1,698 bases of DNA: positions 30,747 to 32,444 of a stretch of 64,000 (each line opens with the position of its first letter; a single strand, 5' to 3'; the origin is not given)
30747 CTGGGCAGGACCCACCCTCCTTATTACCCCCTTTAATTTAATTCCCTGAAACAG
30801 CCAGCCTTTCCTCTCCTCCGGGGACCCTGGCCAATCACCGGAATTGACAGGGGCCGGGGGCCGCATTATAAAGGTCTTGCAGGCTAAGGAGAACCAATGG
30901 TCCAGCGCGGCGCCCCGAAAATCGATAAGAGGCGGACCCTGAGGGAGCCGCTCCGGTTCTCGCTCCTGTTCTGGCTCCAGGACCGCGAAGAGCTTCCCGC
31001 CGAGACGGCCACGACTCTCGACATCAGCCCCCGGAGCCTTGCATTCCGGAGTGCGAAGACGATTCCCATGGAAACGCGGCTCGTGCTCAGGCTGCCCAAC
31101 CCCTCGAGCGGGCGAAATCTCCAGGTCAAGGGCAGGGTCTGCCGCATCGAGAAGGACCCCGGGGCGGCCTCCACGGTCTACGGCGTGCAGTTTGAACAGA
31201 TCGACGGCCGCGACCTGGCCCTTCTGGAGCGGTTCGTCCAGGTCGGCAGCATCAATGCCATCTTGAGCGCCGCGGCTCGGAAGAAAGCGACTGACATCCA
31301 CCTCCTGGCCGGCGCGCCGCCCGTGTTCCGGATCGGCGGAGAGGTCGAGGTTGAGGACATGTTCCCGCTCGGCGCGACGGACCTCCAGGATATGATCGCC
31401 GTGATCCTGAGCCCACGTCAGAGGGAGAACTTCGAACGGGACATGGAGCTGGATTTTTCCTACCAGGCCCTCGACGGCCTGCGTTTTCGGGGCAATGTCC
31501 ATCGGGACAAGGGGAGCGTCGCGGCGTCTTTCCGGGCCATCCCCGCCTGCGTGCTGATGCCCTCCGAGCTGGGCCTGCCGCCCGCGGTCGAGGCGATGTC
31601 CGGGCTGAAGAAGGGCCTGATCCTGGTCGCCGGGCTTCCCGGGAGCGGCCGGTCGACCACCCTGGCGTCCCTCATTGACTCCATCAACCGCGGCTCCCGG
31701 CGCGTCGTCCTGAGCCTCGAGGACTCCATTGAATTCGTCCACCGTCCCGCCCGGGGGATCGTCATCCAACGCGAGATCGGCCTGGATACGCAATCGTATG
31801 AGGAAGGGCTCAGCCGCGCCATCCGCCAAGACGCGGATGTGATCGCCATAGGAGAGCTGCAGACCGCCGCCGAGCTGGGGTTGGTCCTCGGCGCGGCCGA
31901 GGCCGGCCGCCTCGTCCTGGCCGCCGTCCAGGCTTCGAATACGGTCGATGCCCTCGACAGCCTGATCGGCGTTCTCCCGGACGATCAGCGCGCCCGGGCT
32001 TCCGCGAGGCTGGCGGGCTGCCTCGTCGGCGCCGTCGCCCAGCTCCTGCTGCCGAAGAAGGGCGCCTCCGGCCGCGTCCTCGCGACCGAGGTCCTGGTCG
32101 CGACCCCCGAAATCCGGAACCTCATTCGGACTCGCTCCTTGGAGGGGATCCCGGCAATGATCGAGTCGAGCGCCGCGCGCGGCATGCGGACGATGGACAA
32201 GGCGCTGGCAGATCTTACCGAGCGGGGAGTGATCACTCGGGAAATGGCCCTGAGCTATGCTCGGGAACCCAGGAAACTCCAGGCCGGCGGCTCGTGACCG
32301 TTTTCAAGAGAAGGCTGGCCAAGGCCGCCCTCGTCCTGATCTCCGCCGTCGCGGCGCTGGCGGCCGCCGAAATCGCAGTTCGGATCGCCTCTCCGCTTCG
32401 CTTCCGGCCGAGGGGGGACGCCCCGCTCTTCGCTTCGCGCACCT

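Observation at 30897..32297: PilZ domain fused to a catalytically degenerate PilT-like ATPase (candidate c-di-GMP-binding pseudo-ATPase)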

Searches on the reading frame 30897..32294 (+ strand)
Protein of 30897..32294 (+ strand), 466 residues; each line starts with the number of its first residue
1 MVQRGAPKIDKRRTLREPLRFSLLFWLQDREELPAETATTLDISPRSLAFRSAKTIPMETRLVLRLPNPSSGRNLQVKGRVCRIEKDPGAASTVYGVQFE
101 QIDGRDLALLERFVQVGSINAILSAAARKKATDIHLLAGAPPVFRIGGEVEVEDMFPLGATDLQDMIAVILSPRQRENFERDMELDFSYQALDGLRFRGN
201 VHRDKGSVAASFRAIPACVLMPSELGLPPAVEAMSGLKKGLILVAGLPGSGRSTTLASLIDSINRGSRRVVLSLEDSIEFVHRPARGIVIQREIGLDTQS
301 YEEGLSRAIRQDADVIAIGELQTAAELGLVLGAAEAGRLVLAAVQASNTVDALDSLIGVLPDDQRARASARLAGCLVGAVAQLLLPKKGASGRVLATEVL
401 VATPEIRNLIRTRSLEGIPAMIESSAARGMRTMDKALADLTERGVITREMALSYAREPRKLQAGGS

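Call 3: search_protein_families(library=pfam, proteins=[window:30897-32294:+], max_evalue=0.1)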
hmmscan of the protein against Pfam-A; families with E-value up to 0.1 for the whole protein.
window:30897-32294:+ (466 aa): 7 families
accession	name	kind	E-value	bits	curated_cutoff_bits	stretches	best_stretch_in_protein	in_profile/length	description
PF00437.27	T2SSE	-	1.4e-19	70.4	24.9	1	238-387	141-280/370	Type II/IV secretion system protein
PF07238.19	PilZ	-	1.5e-11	44.9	22.5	1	11-114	2-100/102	PilZ domain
PF13401.12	AAA_22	-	0.0081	16.9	27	1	239-318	5-90/130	AAA domain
PF06414.18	Zeta_toxin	-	0.019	14.8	22.3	1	237-287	14-63/199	Zeta toxin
PF13191.12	AAA_16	-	0.021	15.8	32.6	1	238-278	24-63/167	AAA ATPase domain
PF13604.12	AAA_30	-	0.055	13.6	27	0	230-271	9-50/191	AAA domain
PF01580.24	FtsK_SpoIIIE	-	0.083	12.8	24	0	242-263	42-63/221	FtsK/SpoIIIE family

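Call 4: search_protein_families(library=ncbifam, proteins=[window:30897-32294:+], max_evalue=0.1)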
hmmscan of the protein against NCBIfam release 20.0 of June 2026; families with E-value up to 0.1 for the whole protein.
window:30897-32294:+ (466 aa): 17 families
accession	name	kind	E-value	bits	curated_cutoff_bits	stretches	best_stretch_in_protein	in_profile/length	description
TIGR01420.1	pilT_fam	subfamily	1e-98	330.8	319.1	1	119-458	2-341/343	PilT/PilU family type 4a pilus ATPase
TIGR02524.1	dot_icm_DotB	equivalog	4.7e-23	81.9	463.3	1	119-429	6-328/358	Dot/Icm type IV secretion system ATPase DotB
TIGR02525.1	plasmid_TraJ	equivalog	6.5e-23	81.3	368.3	1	127-448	20-360/372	plasmid transfer ATPase TraJ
NF041000.1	ATPase_ComGA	equivalog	1e-19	70.6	300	1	235-359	124-245/267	competence type IV pilus ATPase ComGA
TIGR02533.1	type_II_gspE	equivalog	1e-19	70.6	630.25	1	238-357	242-357/486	type II secretion system ATPase GspE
NF007755.0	PRK10436.1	equivalog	1.3e-16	60.4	617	1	237-356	217-332/465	type II secretion system protein GspE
NF053534.1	T4PilAsmATPsTfpB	equivalog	4.8e-14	51.7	850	1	233-357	330-450/584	type IV pilus assembly ATPase TfpB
TIGR02538.1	type_IV_pilB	equivalog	7.1e-13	48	675.65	1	239-356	316-429/564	type IV-A pilus assembly ATPase PilB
TIGR02266.1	gmx_TIGR02266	paralog_domain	2.6e-07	30.7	68.7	1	37-115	18-96/96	TIGR02266 family protein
TIGR02782.1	TrbB_P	equivalog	0.00047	19.5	304.55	1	241-357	138-253/303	P-type conjugative transfer ATPase TrbB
NF058587.1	archaellum_moto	equivalog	0.0026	16.6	550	1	242-353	278-390/527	archaellum flagellar ATPase motor FlaI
TIGR02788.1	VirB11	equivalog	0.0031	16.6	249.95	1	240-357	145-263/308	P-type DNA transfer ATPase VirB11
NF005250.0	PRK06761.1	equivalog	0.005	15.9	270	1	238-277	2-41/282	hypothetical protein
NF010425.0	PRK13851.1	equivalog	0.005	15.8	461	1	240-360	163-284/344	type IV secretion system protein VirB11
NF006799.0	PRK09302.1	equivalog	0.021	13.4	408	1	239-291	273-326/515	circadian clock protein KaiC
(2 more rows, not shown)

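Call 5: search_solved_structures(query=window:30897-32294:+, show_alignments=3)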
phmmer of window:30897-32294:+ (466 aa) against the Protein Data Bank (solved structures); distinct sequences matched with E-value up to 0.001: 24.
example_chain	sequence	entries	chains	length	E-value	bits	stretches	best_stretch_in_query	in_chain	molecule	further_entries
6ojx_A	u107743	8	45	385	1.4e-70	241.8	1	109-461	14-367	Twitching motility pilus retraction ATPase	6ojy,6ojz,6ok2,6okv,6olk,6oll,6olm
2ewv_A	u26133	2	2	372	1.2e-68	235.4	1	121-462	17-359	twitching motility protein PilT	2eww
2gsz_A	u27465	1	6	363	1.4e-68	235.2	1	122-462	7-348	twitching motility protein PilT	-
3jvu_A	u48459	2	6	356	3.6e-68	233.8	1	119-461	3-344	Twitching mobility protein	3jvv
5zfq_A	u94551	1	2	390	4.2e-68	233.6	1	115-462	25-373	Twitching motility pilus retraction protein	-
5fl3_A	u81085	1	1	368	4.8e-68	233.4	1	120-461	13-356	PILI RETRACTION PROTEIN PILT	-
9n32_A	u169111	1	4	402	2.6e-52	181.6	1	122-459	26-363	PilU protein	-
10my_A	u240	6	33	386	1.5e-51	179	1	117-455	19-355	PilT/PilU family type 4a pilus ATPase | Twitching motility protein PilT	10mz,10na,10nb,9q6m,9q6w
2eyu_A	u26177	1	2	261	5.6e-47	164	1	221-462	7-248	twitching motility protein PilT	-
6geb_A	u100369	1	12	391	2.6e-20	76.1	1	98-431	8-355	DotB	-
6gef_A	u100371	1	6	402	2.2e-13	53.3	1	208-413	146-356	Type IV secretion system protein DotB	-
1p9r_A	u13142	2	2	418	8.3e-11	44.8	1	239-357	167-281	General secretion pathway protein E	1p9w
4pht_A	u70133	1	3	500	1e-10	44.5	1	238-356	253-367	General secretory pathway protein E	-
4ksr_A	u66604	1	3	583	2.1e-10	43.5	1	239-357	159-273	Type II secretion system protein E, Hemolysin-coregulated protein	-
5zfr_A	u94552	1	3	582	2.1e-10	43.5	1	239-357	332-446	Type IV pilus biogenesis ATPase PilB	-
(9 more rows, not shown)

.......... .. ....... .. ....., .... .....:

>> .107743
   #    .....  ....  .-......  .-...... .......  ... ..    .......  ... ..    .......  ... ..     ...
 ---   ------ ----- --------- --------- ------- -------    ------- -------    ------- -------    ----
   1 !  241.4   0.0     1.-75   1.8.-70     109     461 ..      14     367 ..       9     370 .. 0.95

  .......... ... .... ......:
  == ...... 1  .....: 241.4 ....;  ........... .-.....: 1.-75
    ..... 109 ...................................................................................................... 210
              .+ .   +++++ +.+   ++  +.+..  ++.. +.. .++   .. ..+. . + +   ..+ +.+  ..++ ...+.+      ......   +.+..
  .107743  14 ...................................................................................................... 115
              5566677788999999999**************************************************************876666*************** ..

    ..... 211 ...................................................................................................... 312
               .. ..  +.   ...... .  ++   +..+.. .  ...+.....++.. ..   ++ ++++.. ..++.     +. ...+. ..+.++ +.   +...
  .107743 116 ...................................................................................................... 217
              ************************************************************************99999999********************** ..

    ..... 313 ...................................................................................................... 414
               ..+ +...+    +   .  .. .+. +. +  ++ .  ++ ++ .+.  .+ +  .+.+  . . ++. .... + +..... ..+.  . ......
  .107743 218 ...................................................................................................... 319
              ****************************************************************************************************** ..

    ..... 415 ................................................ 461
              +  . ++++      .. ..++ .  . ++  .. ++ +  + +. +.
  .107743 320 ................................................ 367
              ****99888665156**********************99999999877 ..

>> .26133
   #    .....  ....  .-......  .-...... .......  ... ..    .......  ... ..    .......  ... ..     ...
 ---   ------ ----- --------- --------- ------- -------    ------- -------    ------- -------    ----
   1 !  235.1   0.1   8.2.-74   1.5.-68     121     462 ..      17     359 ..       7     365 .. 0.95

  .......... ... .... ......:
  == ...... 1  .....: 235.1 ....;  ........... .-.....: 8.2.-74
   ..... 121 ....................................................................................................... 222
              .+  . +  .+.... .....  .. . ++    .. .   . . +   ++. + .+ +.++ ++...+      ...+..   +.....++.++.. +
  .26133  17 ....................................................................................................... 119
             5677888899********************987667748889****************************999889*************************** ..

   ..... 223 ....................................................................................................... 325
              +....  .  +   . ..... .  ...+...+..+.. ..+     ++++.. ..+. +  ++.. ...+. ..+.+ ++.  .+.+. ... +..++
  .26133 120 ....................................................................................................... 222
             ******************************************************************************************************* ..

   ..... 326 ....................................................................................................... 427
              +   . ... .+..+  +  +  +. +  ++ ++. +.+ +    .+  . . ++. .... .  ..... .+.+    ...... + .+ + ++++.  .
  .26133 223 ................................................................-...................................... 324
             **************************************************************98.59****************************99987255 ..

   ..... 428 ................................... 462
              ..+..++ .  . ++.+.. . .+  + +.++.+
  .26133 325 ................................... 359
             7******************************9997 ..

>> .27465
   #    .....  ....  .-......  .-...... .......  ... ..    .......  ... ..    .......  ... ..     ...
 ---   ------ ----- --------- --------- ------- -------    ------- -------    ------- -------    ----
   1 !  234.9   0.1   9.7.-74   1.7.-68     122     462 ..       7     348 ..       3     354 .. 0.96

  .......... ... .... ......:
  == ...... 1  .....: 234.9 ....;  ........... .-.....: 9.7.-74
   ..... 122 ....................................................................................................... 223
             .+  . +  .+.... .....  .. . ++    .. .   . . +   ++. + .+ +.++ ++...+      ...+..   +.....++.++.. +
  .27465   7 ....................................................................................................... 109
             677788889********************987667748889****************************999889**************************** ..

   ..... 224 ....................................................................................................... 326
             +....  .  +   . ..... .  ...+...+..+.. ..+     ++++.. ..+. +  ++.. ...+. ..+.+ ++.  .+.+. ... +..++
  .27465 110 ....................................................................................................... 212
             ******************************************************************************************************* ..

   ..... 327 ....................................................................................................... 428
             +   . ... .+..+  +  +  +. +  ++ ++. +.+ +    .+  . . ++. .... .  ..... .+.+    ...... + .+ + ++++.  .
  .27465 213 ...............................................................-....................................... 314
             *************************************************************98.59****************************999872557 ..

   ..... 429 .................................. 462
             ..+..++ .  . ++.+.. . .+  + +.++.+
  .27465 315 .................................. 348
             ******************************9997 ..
